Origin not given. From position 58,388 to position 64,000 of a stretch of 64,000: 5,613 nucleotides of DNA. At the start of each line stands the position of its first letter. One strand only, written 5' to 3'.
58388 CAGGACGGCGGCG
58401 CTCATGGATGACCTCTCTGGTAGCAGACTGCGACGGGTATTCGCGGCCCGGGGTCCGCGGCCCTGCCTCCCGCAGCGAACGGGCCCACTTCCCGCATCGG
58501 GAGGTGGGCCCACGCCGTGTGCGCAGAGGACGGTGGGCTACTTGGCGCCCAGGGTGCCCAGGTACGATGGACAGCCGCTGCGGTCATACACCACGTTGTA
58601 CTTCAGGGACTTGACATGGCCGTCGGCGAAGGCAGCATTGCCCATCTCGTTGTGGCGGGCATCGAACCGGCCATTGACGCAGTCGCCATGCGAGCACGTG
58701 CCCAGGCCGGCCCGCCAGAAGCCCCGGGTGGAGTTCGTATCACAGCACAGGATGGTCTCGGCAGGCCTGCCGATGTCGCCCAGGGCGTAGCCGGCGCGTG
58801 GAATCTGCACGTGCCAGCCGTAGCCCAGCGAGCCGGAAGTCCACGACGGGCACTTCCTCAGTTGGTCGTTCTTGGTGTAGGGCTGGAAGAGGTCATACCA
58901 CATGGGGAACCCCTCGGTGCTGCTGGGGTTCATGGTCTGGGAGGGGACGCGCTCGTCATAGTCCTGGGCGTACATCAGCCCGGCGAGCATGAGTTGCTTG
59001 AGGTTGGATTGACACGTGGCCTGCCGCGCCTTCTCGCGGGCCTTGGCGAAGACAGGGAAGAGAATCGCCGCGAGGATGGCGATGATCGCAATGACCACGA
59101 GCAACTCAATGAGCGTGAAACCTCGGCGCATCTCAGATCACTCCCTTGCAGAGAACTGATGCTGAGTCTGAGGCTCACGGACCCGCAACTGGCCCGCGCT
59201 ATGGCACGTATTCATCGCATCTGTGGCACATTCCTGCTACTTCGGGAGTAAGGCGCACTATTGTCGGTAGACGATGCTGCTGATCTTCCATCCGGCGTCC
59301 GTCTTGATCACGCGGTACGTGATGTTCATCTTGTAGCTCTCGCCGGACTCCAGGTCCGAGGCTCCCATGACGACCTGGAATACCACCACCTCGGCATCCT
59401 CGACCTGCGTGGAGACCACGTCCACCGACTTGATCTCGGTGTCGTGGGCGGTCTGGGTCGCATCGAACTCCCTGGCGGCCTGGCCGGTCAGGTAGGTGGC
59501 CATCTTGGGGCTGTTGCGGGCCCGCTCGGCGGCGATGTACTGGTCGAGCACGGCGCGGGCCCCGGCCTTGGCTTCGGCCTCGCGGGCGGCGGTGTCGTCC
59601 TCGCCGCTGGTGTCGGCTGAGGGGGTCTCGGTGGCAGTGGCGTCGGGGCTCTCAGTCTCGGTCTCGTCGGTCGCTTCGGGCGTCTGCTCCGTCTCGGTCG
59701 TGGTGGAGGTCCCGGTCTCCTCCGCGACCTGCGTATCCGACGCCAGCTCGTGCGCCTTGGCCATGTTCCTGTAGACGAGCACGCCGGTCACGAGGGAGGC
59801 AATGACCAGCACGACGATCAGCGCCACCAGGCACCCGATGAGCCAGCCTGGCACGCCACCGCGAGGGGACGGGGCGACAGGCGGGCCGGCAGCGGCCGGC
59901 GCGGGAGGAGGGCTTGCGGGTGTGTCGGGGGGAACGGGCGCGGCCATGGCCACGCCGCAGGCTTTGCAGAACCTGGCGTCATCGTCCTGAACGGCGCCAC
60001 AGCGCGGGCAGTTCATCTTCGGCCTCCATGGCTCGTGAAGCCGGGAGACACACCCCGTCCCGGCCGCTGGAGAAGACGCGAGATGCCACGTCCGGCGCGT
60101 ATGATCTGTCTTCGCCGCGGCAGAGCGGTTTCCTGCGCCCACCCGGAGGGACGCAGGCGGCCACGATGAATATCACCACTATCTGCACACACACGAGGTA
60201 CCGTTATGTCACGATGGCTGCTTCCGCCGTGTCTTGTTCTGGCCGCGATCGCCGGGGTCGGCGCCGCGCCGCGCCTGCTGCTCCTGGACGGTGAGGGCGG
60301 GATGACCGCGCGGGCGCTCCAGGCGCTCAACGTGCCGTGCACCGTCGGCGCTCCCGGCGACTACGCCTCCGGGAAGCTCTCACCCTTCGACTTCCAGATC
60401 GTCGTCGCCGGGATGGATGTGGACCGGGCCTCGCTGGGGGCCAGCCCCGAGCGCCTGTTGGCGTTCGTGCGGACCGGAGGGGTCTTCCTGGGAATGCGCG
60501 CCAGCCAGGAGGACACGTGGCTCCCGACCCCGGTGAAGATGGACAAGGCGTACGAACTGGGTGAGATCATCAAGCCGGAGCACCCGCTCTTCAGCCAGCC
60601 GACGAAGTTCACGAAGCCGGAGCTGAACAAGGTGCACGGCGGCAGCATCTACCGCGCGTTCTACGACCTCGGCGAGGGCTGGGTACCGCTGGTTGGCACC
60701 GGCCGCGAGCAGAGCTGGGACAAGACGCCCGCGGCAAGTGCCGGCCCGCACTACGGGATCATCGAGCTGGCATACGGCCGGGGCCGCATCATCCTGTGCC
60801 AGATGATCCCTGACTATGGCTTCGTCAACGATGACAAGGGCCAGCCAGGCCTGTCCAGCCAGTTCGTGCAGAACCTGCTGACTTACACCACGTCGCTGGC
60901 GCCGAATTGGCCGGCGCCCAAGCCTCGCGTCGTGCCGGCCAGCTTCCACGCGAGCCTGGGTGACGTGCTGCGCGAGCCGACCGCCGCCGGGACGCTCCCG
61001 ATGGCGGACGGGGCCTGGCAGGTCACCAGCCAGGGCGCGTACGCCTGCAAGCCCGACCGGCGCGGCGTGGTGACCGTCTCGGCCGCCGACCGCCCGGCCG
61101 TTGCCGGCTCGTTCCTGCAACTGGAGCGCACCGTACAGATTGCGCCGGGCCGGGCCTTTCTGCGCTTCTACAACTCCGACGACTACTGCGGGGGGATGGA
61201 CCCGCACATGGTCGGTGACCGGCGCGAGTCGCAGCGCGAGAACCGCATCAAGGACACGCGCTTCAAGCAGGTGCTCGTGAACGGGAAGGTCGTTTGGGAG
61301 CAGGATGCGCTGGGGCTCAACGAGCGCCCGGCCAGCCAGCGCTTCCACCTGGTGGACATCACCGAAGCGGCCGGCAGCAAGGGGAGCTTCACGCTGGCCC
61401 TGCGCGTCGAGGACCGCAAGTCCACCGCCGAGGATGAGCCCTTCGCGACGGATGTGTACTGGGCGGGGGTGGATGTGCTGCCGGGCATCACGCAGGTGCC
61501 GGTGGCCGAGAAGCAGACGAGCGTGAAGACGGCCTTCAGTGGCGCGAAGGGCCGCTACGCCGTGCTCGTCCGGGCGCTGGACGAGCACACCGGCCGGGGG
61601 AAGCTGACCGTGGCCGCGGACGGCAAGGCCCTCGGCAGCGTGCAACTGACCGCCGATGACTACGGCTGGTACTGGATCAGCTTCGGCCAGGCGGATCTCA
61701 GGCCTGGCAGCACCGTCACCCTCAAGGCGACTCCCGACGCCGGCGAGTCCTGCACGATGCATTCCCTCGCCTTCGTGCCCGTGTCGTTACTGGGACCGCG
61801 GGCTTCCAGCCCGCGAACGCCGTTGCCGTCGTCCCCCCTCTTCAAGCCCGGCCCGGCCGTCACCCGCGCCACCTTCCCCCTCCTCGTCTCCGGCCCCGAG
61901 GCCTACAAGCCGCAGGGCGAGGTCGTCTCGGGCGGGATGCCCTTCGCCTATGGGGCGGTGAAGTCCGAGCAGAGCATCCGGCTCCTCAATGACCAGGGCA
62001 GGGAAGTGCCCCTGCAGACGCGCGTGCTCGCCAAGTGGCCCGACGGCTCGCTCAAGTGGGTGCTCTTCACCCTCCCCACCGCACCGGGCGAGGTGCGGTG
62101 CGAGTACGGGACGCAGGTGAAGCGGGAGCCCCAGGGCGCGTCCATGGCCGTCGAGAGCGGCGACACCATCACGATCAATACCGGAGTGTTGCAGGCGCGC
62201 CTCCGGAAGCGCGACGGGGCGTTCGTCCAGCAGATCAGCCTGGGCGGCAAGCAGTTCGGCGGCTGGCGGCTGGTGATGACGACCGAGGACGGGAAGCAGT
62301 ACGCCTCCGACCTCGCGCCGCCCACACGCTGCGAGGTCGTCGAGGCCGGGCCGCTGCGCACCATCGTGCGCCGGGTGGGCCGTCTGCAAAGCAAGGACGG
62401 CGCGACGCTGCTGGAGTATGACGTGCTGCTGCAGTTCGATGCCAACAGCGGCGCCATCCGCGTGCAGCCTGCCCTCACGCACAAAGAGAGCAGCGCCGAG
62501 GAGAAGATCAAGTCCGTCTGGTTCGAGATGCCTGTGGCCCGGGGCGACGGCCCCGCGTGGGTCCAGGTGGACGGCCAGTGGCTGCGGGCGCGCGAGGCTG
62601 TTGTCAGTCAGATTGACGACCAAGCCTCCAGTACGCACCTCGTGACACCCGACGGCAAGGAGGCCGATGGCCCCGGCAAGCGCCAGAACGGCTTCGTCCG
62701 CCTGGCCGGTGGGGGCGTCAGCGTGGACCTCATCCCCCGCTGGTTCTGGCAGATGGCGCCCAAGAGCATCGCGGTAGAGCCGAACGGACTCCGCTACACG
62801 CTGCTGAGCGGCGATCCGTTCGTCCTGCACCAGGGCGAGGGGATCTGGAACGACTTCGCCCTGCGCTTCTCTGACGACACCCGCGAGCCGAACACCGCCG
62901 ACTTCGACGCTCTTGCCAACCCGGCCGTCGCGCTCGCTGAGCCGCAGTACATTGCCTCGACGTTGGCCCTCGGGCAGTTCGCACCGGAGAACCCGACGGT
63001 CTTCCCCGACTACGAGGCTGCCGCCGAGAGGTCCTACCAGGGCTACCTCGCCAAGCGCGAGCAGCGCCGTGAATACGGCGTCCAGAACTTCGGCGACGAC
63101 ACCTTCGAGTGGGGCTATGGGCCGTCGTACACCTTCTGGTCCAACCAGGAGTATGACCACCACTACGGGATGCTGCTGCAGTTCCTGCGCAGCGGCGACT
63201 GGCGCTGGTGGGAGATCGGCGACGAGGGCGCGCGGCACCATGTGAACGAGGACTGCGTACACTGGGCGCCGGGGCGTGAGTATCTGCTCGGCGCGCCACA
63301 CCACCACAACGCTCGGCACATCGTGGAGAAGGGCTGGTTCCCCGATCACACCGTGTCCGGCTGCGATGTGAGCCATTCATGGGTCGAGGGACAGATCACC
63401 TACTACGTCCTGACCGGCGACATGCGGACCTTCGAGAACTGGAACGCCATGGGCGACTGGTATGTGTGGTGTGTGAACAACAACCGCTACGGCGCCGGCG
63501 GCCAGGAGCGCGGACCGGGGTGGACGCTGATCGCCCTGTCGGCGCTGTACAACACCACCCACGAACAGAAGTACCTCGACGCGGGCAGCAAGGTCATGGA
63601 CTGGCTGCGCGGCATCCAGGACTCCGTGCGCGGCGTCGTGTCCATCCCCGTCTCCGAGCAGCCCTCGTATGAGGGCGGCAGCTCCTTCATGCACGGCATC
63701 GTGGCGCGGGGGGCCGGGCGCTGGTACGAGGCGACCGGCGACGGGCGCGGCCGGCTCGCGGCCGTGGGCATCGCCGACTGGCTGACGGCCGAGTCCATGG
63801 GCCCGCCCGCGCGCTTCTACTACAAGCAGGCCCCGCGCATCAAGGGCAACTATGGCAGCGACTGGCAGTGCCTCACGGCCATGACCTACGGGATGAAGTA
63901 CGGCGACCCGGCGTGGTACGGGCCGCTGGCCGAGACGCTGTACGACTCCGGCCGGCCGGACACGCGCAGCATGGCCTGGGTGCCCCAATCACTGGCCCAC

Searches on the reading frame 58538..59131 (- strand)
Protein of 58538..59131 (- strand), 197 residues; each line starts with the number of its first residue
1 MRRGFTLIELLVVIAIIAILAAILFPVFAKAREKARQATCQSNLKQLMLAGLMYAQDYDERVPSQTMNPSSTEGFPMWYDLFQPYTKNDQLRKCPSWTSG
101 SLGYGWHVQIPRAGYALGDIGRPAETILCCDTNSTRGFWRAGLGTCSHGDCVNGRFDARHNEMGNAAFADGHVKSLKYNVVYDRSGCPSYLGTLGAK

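Call 23: search_protein_families(library=pfam, proteins=[window:58538-59131:-], max_evalue=0.001)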
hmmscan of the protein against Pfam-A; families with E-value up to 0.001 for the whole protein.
window:58538-59131:- (197 aa): 2 families
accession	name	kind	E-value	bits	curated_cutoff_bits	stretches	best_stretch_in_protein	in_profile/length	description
PF07596.16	SBP_bac_10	-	1.1e-13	52.3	23.3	1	30-110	2-56/268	Protein of unknown function (DUF1559)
PF07963.17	N_methyl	-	7.9e-09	35.2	21.2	1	2-25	4-27/27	Prokaryotic N-terminal methylation motif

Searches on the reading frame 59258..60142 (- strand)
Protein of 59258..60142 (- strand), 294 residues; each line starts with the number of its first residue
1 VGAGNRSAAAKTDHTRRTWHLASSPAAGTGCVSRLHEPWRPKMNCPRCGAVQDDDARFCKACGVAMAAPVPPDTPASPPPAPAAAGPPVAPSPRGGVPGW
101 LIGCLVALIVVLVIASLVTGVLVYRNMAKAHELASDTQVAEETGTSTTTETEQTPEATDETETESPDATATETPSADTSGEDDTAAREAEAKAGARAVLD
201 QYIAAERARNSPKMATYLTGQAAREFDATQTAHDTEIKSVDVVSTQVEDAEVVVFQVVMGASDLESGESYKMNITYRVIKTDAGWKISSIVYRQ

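Call 23: search_protein_families(library=pfam, proteins=[window:59258-60142:-], max_evalue=0.001)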
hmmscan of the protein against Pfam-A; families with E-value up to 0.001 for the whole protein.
window:59258-60142:- (294 aa): 3 families
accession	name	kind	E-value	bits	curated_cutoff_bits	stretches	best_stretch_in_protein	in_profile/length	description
PF13248.11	Zn_ribbon_3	-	3.8e-06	26.6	27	1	43-64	3-24/26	zinc-ribbon domain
PF13240.11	Zn_Ribbon_1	-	0.00016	21.8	25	1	45-63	2-20/23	zinc-ribbon domain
PF12773.13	DZR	-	0.00018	22.1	27.3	1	43-63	25-45/45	Double zinc ribbon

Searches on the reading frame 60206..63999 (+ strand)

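Call 23: search_protein_families(library=pfam, proteins=[window:60206-63999:+], max_evalue=0.001)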
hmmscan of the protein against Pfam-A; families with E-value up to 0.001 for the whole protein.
window:60206-63999:+ (1264 aa): 2 families
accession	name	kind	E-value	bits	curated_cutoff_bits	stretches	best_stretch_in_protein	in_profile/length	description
PF19501.5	PcRGLX_1st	-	3.6e-13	49.6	22.1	1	572-623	17-68/83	PcRGLX-like N-terminal RIFT barrel domain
PF21345.3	PcRGLX_2nd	-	4.7e-09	36.2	23.5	1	650-777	5-142/360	PcRGLX-like protein central beta sandwich domain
